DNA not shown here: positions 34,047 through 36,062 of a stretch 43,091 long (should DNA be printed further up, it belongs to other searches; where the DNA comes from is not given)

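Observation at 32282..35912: Coupled PaaK-like adenylating enzyme and membrane-anchored C45 (isopenicillin-N-acyltransferase-like) enzyme at the cluster edge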

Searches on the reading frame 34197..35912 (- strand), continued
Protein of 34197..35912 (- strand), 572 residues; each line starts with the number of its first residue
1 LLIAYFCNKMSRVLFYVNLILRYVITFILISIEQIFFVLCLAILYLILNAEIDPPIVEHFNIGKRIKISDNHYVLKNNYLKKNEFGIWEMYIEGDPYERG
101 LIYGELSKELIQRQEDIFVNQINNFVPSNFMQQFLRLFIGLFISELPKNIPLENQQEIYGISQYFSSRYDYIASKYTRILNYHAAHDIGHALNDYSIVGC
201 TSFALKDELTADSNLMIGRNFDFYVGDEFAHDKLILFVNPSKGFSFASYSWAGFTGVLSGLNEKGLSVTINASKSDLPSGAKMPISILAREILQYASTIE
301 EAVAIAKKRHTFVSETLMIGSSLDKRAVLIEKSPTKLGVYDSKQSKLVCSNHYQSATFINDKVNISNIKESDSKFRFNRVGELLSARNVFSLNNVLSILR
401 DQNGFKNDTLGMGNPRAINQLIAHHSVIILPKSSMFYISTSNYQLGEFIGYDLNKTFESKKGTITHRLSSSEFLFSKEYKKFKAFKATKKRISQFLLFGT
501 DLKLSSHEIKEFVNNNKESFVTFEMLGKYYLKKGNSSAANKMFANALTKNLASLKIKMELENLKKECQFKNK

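Call 62: search_protein_families(library=pfam, proteins=[L001:9192-9851:+, L001:11843-12826:+, L003:7572-8048:+, L003:10084-12237:-, L044:7641-9803:+, L044:11708-12547:-, L062:8286-9323:-, L062:11582-12805:-, L074:8834-9688:+, L074:12077-13039:+], max_evalue=0.0001)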
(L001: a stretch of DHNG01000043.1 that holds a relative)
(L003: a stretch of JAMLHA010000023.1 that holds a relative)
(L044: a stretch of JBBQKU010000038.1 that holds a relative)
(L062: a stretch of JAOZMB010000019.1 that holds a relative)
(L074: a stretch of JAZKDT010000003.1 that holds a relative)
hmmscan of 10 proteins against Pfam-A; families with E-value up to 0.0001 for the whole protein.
L001:9192-9851:+ (219 aa): 1 family
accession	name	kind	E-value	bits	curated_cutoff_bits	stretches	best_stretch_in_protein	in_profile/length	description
PF09365.15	DUF2461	-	3e-66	223.7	22.8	1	5-204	2-208/208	Conserved hypothetical protein (DUF2461)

L001:11843-12826:+ (327 aa): 1 family
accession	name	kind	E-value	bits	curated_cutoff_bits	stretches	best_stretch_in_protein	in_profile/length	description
PF04402.19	SIMPL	-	7.3e-08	33.3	25.2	1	64-197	11-135/205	Protein of unknown function (DUF541)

L003:7572-8048:+ (158 aa): 3 families
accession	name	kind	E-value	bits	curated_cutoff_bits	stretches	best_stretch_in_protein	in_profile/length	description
PF01037.27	AsnC_trans_reg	-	8.3e-21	74.1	25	1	80-153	2-73/73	Lrp/AsnC ligand binding domain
PF13412.12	HTH_24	-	6.4e-12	45.3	21.9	1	14-60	2-48/48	Winged helix-turn-helix DNA-binding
PF13404.12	HTH_AsnC-type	-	8e-11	42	27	1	13-54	1-42/42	AsnC-type helix-turn-helix domain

L003:10084-12237:- (717 aa): 3 families
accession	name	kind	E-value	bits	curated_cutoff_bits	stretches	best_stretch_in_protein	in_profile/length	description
PF00691.25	OmpA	-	3.6e-11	43.7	27.2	1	559-638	12-92/98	OmpA family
PF07676.18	PD40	-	2.1e-09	37.6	20.9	0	294-320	13-37/38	WD40-like Beta Propeller Repeat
PF07719.23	TPR_2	-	5e-05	23.6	27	0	100-132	2-34/34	Tetratricopeptide repeat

L044:7641-9803:+ (720 aa): 4 families
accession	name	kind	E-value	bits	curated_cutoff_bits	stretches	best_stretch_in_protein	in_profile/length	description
PF05572.19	Peptidase_M43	-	1.4e-20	74.2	23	1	175-323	10-151/152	Pregnancy-associated plasma protein-A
PF18962.6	Por_Secre_tail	-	2.1e-09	38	27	1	641-719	1-75/75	Secretion system C-terminal sorting domain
PF18911.6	PKD_4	-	2.9e-09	37.3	27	1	352-433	4-85/85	PKD domain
PF00801.26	PKD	-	4.6e-08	33.4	23.5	1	359-424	7-73/80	PKD domain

L044:11708-12547:- (279 aa): 1 family
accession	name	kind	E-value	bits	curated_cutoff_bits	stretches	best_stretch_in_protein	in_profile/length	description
PF00753.33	Lactamase_B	-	2.2e-10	41.2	22.7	1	45-219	8-161/196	Metallo-beta-lactamase superfamily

L062:8286-9323:- (345 aa): 3 families
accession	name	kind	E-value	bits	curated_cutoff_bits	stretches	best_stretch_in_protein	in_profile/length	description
PF00535.33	Glycos_transf_2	-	1.6e-17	64.4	23.3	1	6-129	2-128/168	Glycosyl transferase family 2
PF13641.12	Glyco_tranf_2_3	-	1.1e-11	45.7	27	1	4-222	3-212/230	Glycosyltransferase like family 2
PF10111.15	Glyco_tranf_2_2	-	3e-10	40.5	27.3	1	15-224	13-219/276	Glycosyltransferase like family 2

L062:11582-12805:- (407 aa): 1 family
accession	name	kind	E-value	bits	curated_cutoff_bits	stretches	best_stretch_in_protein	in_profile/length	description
PF02547.20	Queuosine_synth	-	1.7e-97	326.9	25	1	9-401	2-322/322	Queuosine biosynthesis protein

L074:8834-9688:+ (284 aa): 0 families

L074:12077-13039:+ (320 aa): 2 families
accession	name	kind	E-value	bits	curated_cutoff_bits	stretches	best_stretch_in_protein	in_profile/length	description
PF18962.6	Por_Secre_tail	-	4.3e-17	62.6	27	1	246-319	1-75/75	Secretion system C-terminal sorting domain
PF13201.12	PCMD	-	3.4e-07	30.7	28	0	66-151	46-125/234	Putative carbohydrate metabolism domain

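Call 83: find_encoding_contigs(protein=P0248, flank=8000, max_places=1)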
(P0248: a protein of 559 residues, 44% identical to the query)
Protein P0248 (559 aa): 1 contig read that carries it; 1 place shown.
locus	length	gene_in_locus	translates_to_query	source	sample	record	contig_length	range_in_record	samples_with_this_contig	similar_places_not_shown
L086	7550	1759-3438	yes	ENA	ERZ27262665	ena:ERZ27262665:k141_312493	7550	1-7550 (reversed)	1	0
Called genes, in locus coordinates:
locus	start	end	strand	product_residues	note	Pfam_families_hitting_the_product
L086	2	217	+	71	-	?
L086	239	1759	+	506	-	PF00890:FAD_binding_2 (weak), PF00996:GDI (faint), PF01266:DAO (faint), PF01494:FAD_binding_3 (weak), PF01593:Amino_oxidase, PF03486:HI0933_like (faint), PF07992:Pyr_redox_2 (faint), PF13450:NAD_binding_8, +1 more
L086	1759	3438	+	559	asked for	PF03417:AAT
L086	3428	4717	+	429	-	PF00501:AMP-binding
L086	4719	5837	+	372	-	-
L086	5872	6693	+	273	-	-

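Call 84: find_encoding_contigs(protein=P0285, flank=8000, max_places=1)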
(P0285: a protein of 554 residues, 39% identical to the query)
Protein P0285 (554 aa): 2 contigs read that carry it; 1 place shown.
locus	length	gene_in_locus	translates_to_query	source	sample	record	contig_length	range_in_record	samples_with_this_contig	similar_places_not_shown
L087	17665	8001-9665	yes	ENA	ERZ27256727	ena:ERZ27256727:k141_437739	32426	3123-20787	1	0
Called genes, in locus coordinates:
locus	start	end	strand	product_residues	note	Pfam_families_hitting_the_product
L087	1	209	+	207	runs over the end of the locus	-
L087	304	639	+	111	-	PF01541:GIY-YIG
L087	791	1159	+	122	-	PF07977:FabA (weak), PF22818:ApeI-like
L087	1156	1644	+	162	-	-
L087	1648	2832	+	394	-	PF13641:Glyco_tranf_2_3 (weak), PF00535:Glycos_transf_2, PF09835:DUF2062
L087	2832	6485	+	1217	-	PF03176:MMPL, PF01553:Acyltransferase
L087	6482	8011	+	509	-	PF00890:FAD_binding_2, PF01266:DAO, PF01494:FAD_binding_3 (faint), PF03486:HI0933_like (faint), PF07992:Pyr_redox_2 (faint), PF12831:FAD_oxidored (weak), PF13450:NAD_binding_8, PF01593:Amino_oxidase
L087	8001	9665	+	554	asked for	PF03417:AAT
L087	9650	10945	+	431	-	PF00501:AMP-binding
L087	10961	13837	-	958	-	PF00176:SNF2-rel_dom, PF16203:ERCC3_RAD25_C (faint), PF00271:Helicase_C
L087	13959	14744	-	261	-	PF01678:DAP_epimerase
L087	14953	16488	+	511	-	PF00089:Trypsin, PF10459:Peptidase_S46 (faint), PF13365:Trypsin_2, PF00595:PDZ (weak), PF13180:PDZ_2, PF14685:PDZ_Tricorn (faint), PF17820:PDZ_6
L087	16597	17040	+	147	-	PF01451:LMWPc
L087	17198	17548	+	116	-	-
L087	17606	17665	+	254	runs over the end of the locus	PF00160:Pro_isomerase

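Call 85: find_encoding_contigs(protein=P0295, flank=8000, max_places=1)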
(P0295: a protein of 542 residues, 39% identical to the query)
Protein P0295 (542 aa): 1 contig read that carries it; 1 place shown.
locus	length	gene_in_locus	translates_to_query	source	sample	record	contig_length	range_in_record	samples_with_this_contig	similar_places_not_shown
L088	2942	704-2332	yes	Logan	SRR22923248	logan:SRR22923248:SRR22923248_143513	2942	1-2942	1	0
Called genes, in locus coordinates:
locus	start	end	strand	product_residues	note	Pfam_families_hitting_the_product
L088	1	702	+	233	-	?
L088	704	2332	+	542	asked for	PF03417:AAT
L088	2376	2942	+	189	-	?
